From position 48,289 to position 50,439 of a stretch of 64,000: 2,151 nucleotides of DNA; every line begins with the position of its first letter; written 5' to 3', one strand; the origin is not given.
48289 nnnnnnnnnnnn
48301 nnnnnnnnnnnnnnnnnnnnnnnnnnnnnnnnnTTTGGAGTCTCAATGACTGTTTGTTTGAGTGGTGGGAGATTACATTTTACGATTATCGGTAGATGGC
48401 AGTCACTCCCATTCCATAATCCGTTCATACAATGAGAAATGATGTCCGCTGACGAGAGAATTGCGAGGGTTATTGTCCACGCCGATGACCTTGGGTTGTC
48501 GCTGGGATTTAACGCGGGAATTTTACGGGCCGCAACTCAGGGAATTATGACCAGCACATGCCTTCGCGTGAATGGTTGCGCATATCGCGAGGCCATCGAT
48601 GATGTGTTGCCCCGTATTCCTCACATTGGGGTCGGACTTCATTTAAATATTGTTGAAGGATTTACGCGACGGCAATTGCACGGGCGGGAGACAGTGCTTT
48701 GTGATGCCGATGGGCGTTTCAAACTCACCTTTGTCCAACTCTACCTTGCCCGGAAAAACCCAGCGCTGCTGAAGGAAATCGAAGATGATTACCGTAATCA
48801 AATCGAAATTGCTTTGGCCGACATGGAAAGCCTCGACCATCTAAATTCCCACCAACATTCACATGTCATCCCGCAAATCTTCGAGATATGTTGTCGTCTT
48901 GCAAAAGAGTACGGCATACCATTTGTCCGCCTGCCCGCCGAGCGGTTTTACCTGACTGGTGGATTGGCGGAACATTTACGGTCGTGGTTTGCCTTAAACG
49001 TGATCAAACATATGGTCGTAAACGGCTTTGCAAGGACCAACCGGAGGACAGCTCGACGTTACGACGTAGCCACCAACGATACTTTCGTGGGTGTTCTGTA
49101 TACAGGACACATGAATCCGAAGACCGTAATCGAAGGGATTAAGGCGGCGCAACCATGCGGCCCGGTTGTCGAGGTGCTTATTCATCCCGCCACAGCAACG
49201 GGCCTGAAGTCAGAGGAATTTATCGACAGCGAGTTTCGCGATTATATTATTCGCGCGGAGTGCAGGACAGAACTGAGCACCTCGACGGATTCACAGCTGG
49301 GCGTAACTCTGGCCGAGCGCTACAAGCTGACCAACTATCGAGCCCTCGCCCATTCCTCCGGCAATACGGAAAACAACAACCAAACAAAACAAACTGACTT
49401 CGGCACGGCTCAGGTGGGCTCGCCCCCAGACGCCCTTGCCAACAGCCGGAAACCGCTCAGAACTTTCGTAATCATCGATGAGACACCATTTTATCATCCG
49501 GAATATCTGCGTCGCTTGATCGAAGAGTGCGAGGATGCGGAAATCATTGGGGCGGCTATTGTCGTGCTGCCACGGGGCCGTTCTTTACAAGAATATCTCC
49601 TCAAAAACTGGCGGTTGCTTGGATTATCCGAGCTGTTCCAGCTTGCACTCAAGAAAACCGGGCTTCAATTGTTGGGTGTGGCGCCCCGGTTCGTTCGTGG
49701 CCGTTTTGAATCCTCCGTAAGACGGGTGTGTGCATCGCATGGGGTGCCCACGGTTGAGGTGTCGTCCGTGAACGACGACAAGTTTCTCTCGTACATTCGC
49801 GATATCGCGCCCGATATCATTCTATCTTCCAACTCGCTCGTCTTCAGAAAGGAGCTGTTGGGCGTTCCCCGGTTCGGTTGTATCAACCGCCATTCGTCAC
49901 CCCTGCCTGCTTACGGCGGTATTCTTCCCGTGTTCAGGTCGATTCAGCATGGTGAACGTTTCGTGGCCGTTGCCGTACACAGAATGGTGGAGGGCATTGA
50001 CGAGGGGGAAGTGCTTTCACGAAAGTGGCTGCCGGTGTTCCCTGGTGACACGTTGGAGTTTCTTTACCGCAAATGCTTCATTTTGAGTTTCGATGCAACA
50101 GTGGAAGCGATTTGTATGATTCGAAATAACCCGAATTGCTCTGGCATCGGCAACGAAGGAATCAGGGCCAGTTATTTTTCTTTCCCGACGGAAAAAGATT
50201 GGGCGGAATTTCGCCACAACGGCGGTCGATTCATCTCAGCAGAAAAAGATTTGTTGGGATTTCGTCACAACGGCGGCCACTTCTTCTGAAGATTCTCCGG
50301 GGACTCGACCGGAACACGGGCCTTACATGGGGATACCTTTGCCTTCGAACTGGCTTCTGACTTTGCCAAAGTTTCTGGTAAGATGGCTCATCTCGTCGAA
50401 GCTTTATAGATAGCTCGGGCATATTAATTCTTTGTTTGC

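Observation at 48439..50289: Unusual fusion of a YdjC-type deacetylase with a formyltransferase domain, ending in a duplicated FRHNGG motif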

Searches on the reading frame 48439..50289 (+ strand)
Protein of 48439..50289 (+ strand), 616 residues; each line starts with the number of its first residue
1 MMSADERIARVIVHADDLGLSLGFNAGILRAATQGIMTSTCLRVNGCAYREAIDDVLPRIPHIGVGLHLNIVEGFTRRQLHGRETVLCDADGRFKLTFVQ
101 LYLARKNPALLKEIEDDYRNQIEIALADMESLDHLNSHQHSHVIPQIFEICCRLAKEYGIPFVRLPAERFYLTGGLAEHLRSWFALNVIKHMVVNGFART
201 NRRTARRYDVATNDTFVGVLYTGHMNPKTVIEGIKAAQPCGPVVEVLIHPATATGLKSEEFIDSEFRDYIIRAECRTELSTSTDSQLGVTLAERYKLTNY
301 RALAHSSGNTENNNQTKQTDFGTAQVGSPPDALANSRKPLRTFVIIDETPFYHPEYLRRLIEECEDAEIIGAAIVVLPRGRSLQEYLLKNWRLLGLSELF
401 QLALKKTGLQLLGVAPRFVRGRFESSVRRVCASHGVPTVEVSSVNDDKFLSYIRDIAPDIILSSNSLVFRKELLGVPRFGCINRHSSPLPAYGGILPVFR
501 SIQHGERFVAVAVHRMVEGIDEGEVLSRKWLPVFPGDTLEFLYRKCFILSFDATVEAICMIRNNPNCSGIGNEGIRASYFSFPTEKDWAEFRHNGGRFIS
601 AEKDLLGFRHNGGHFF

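Call 3: search_protein_families(library=pfam, proteins=[window:48439-50286:+], max_evalue=1)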
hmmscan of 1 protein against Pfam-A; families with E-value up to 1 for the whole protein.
window:48439-50286:+ (616 aa): 2 families
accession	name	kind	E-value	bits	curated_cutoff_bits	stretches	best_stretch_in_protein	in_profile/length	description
PF04794.17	YdjC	-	5.5e-47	161.3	29.7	1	10-287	1-260/266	YdjC-like protein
PF00551.24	Formyl_trans_N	-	2.3e-16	60.5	26.1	1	435-546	60-169/181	Formyl transferase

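Call 4: search_protein_families(library=ncbifam, proteins=[window:48439-50286:+], max_evalue=1)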
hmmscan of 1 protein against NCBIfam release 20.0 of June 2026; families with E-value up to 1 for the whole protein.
window:48439-50286:+ (616 aa): 10 families
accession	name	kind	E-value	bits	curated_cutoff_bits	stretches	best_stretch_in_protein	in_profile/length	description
TIGR03473.1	HpnK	hypoth_equivalog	1.1e-37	129.9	232.6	1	10-280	3-261/283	hopanoid biosynthesis-associated protein HpnK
NF002559.0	PRK02134.1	equivalog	1.2e-30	106.9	227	1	10-302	4-248/249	chitin disaccharide deacetylase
NF005998.1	PRK08125.1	equivalog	2.3e-19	69.2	777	1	422-587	40-205/649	bifunctional UDP-4-amino-4-deoxy-L-arabinose formyltransferase/UDP-glucuronic acid oxidase ArnA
NF005414.0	PRK06988.1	equivalog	1e-17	64.1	316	1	425-546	45-167/311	formyltransferase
TIGR00460.1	fmt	equivalog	4.3e-15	55.6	201.5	1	425-545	47-168/315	methionyl-tRNA formyltransferase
NF052308.1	CarbhyDeactlThm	equivalog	1.6e-09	37.5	400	1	11-163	14-152/265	carbohydrate deacetylase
TIGR00639.1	PurN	equivalog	3.5e-09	36.5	150.1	1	446-561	68-184/192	phosphoribosylglycinamide formyltransferase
TIGR00655.1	PurU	equivalog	0.0002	21.1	285.95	1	446-544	149-248/280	formyltetrahydrofolate deformylase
NF004684.0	PRK06027.1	subfamily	0.002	17.9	223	1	445-531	153-240/286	formyltetrahydrofolate deformylase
NF005755.0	PRK07579.1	equivalog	0.0084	16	238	1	480-564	87-170/245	dTDP-4-amino-4,6-dideoxyglucose formyltransferase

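Call 6: find_homologous_proteins(query=window:48439-50286:+, max_evalue=0.001)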
Query window:48439-50286:+ (616 aa): 72 proteins with E <= 0.001 among 8000 candidates.
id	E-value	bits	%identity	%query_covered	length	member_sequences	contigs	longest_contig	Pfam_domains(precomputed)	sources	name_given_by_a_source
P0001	0.0e+0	1418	100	100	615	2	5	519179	PF00551.25,PF04794.18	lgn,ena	-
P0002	0.0e+0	1205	85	100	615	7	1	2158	PF00551.25,PF04794.18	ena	-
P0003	1.0e-199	683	52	96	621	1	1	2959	PF00551.25,PF04794.18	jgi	jgi:predicted glycoside hydrolase/deacetylase ChbG (UPF0249 family)/folate-dependent phosphoribosylg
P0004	1.3e-198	679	53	96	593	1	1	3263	PF00551.25,PF04794.18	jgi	jgi:predicted glycoside hydrolase/deacetylase ChbG (UPF0249 family)/folate-dependent phosphoribosylg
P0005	1.0e-189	650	51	96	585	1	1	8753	PF00551.25,PF04794.18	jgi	jgi:methionyl-tRNA formyltransferase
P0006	2.2e-186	639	48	96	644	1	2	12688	PF00551.25,PF04794.18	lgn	-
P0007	1.7e-185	636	51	96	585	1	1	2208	PF00551.25,PF04794.18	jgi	jgi:predicted glycoside hydrolase/deacetylase ChbG (UPF0249 family)/folate-dependent phosphoribosylg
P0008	4.7e-184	631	49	96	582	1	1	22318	PF00551.25,PF04794.18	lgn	-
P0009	6.0e-183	628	47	97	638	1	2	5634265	PF00551.25,PF04794.18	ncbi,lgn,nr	ncbi:MAG: ChbG/HpnK family deacetylase [Phycisphaerales bacterium]|nr:ChbG/HpnK family deacetylase [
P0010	1.4e-182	626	50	96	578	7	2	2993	PF00551.25,PF04794.18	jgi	-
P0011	8.4e-182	624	50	96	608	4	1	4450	PF00551.25,PF04794.18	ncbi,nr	ncbi:MAG: ChbG/HpnK family deacetylase [Phycisphaerales bacterium]|nr:ChbG/HpnK family deacetylase [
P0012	1.1e-181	623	50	96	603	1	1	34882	PF00551.25,PF04794.18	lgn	-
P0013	1.8e-181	623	50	96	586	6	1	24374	PF00551.25,PF04794.18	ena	-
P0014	1.3e-180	620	49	96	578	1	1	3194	PF00551.25,PF04794.18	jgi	jgi:predicted glycoside hydrolase/deacetylase ChbG (UPF0249 family)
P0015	1.8e-179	616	49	96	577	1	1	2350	PF00551.25,PF04794.18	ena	-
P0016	2.1e-179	616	50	96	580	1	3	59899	PF00551.25,PF04794.18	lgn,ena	-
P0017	2.3e-178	612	50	96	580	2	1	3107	PF00551.25,PF04794.18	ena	-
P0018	1.3e-177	610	49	96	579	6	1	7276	PF00551.25,PF04794.18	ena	-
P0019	3.8e-177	608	49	96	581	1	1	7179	PF00551.25,PF04794.18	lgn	-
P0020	1.2e-176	607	46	96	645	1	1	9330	PF00551.25,PF04794.18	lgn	-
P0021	1.3e-176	607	46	96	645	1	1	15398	PF00551.25,PF04794.18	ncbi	-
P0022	4.6e-176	605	48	96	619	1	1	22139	PF00551.25,PF04794.18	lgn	-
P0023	5.5e-175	601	47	97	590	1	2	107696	PF00551.25,PF04794.18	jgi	-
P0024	1.5e-174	600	47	96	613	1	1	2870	PF00551.25,PF04794.18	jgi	jgi:predicted glycoside hydrolase/deacetylase ChbG (UPF0249 family)/folate-dependent phosphoribosylg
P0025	3.4e-173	595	47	96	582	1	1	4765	PF00551.25,PF04794.18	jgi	jgi:methionyl-tRNA formyltransferase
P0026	8.1e-173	594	47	95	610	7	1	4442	PF00551.25,PF04794.18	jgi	-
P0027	1.2e-172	594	47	97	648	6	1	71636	PF00551.25,PF04794.18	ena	-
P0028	5.4e-171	588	48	96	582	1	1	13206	PF00551.25,PF04794.18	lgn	-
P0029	2.3e-170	586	49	97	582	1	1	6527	PF00551.25,PF04794.18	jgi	jgi:predicted glycoside hydrolase/deacetylase ChbG (UPF0249 family)/folate-dependent phosphoribosylg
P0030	6.6e-168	578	49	96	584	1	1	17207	PF00551.25,PF04794.18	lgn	-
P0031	1.0e-167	577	47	96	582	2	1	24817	PF00551.25,PF04794.18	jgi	jgi:predicted glycoside hydrolase/deacetylase ChbG (UPF0249 family)/folate-dependent phosphoribosylg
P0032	4.6e-166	572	44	94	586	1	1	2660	PF00551.25,PF04794.18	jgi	-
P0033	1.6e-163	563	46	97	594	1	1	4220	PF00551.25,PF04794.18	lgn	-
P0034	6.6e-163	561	45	96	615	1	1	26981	PF00551.25,PF04794.18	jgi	jgi:methionyl-tRNA formyltransferase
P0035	1.8e-158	547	44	96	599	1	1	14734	PF00551.25,PF04794.18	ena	-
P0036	1.9e-158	547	47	97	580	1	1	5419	PF00551.25,PF04794.18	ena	-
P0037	5.0e-155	535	47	96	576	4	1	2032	PF00551.25,PF04794.18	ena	-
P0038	2.6e-154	533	43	96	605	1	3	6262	PF00551.25,PF04794.18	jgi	jgi:predicted glycoside hydrolase/deacetylase ChbG (UPF0249 family)/folate-dependent phosphoribosylg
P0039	6.6e-154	532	45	96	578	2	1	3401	PF00551.25,PF04794.18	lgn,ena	-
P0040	6.9e-154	532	45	90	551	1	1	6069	PF00551.25,PF04794.18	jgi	jgi:methionyl-tRNA formyltransferase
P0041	1.7e-153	530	48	90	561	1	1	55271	PF00551.25,PF04794.18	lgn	-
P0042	9.4e-152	525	45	96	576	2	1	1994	PF00551.25,PF04794.18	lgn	-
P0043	6.6e-151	522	45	96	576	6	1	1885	PF00551.25,PF04794.18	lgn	-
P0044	8.8e-151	521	43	97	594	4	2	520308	PF00551.25,PF04794.18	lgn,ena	-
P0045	2.5e-148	513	43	96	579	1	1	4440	PF00551.25,PF04794.18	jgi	jgi:folate-dependent phosphoribosylglycinamide formyltransferase PurN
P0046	1.6e-145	504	42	96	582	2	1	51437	PF00551.25,PF04794.18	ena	-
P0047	1.2e-144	501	43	95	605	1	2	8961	PF00551.25,PF04794.18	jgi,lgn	jgi:predicted glycoside hydrolase/deacetylase ChbG (UPF0249 family)/folate-dependent phosphoribosylg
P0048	1.3e-142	494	44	96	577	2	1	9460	PF00551.25,PF04794.18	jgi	jgi:predicted glycoside hydrolase/deacetylase ChbG (UPF0249 family)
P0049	3.1e-141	490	42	97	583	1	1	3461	PF00551.25,PF04794.18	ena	-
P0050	2.0e-134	467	42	96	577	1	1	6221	PF00551.25,PF04794.18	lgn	-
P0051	2.5e-131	457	41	87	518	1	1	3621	PF00551.25,PF04794.18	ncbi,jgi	jgi:predicted glycoside hydrolase/deacetylase ChbG (UPF0249 family)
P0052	1.4e-130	455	40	96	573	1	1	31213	PF00551.25,PF04794.18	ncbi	-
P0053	1.3e-129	451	45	76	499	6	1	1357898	PF00551.25,PF04794.18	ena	-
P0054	1.4e-129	451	40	96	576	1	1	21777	PF00551.25,PF04794.18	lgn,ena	-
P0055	4.5e-126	440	38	96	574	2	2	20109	PF00551.25,PF04794.18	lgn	-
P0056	3.5e-124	434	38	96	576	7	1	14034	PF00551.25,PF04794.18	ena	-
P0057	7.1e-123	429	36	96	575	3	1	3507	PF00551.25,PF04794.18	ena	-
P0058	7.4e-122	426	36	96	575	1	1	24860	PF00551.25,PF04794.18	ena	-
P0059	5.3e-121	423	43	79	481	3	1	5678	PF00551.25,PF04794.18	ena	-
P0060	1.2e-114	402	41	90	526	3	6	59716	PF00551.25,PF04794.18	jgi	jgi:methionyl-tRNA formyltransferase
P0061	8.0e-111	389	36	94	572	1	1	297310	PF00551.25,PF04794.18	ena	-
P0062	1.5e-110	389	50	63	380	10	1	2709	PF04794.18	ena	-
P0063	4.8e-88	314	34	97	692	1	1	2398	PF04794.18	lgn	-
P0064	4.5e-84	301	41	59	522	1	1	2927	PF04794.18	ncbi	-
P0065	9.5e-83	297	46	51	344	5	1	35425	PF04794.18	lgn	-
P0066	1.5e-81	293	49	48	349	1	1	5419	PF04794.18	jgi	jgi:chitin disaccharide deacetylase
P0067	1.5e-80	289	47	48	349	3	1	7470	PF04794.18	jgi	jgi:chitin disaccharide deacetylase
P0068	6.3e-54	201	43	44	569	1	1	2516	PF13847.13,PF13489.13,PF06325.20,PF05175.21,PF13649.13,PF04794.18,PF01135.26,PF08241.19,PF08242.19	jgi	jgi:predicted glycoside hydrolase/deacetylase ChbG (UPF0249 family)/precorrin-6B methylase 2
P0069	2.5e-53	200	43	44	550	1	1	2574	PF13847.13,PF13489.13,PF06325.20,PF05175.21,PF13649.13,PF04794.18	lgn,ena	-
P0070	5.5e-52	195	41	44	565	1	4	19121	PF13847.13,PF13489.13,PF06325.20,PF05175.21,PF03602.22,PF13649.13,PF04794.18,PF08241.19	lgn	-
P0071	1.5e-51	194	39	48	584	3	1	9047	PF13847.13,PF13489.13,PF06325.20,PF05175.21,PF13649.13,PF04794.18,PF08241.19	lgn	-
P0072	4.9e-23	99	33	45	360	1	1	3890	PF04794.18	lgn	-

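Call 7: search_solved_structures(query=window:48439-50286:+, max_evalue=0.01, show_alignments=3)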
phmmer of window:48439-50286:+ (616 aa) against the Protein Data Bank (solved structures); distinct sequences matched with E-value up to 0.01: 48.
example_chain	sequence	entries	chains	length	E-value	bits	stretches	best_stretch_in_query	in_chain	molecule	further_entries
5uai_A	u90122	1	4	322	6.3e-15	57.7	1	423-562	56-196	Methionyl-tRNA formyltransferase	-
3tqq_A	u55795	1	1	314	3.6e-14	55.2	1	423-562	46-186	Methionyl-tRNA formyltransferase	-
3q0i_A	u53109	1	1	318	1.1e-13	53.6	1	424-563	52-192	Methionyl-tRNA formyltransferase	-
3r8x_A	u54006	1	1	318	1.9e-13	52.9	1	425-549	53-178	Methionyl-tRNA formyltransferase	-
1fmt_A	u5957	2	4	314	2.6e-12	49.1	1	424-550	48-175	METHIONYL-TRNA FMET FORMYLTRANSFERASE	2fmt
7vi8_A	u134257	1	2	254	5.4e-12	48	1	11-162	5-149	Chitooligosaccharide deacetylase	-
6pih_A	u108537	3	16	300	5.5e-12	48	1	422-547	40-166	Bifunctional polymyxin resistance protein ArnA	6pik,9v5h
1yrw_A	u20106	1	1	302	5.6e-12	48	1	422-547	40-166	protein ArnA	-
8gjh_A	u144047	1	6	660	5.6e-12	48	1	421-545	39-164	Bifunctional polymyxin resistance protein ArnA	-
2bln_A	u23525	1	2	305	5.7e-12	48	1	422-547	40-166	PROTEIN YFBG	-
5j63_A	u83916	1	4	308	5.8e-12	47.9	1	422-547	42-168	Bifunctional polymyxin resistance protein ArnA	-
1z7e_A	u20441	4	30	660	2.4e-11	45.9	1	422-546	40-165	protein ArnA | Bifunctional polymyxin resistance protein ArnA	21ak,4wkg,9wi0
4iqf_A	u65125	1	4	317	4.5e-11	45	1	427-545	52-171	Methionyl-tRNA formyltransferase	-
5vyr_A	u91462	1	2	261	7.3e-09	37.7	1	441-580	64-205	Gdp-mannose 4,6-dehydratase / gdp-4-amino-4,6-dideoxy-d-mannose formyltransferase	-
5vys_A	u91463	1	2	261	8.5e-09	37.5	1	442-580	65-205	Gdp-mannose 4,6-dehydratase / gdp-4-amino-4,6-dideoxy-d-mannose formyltransferase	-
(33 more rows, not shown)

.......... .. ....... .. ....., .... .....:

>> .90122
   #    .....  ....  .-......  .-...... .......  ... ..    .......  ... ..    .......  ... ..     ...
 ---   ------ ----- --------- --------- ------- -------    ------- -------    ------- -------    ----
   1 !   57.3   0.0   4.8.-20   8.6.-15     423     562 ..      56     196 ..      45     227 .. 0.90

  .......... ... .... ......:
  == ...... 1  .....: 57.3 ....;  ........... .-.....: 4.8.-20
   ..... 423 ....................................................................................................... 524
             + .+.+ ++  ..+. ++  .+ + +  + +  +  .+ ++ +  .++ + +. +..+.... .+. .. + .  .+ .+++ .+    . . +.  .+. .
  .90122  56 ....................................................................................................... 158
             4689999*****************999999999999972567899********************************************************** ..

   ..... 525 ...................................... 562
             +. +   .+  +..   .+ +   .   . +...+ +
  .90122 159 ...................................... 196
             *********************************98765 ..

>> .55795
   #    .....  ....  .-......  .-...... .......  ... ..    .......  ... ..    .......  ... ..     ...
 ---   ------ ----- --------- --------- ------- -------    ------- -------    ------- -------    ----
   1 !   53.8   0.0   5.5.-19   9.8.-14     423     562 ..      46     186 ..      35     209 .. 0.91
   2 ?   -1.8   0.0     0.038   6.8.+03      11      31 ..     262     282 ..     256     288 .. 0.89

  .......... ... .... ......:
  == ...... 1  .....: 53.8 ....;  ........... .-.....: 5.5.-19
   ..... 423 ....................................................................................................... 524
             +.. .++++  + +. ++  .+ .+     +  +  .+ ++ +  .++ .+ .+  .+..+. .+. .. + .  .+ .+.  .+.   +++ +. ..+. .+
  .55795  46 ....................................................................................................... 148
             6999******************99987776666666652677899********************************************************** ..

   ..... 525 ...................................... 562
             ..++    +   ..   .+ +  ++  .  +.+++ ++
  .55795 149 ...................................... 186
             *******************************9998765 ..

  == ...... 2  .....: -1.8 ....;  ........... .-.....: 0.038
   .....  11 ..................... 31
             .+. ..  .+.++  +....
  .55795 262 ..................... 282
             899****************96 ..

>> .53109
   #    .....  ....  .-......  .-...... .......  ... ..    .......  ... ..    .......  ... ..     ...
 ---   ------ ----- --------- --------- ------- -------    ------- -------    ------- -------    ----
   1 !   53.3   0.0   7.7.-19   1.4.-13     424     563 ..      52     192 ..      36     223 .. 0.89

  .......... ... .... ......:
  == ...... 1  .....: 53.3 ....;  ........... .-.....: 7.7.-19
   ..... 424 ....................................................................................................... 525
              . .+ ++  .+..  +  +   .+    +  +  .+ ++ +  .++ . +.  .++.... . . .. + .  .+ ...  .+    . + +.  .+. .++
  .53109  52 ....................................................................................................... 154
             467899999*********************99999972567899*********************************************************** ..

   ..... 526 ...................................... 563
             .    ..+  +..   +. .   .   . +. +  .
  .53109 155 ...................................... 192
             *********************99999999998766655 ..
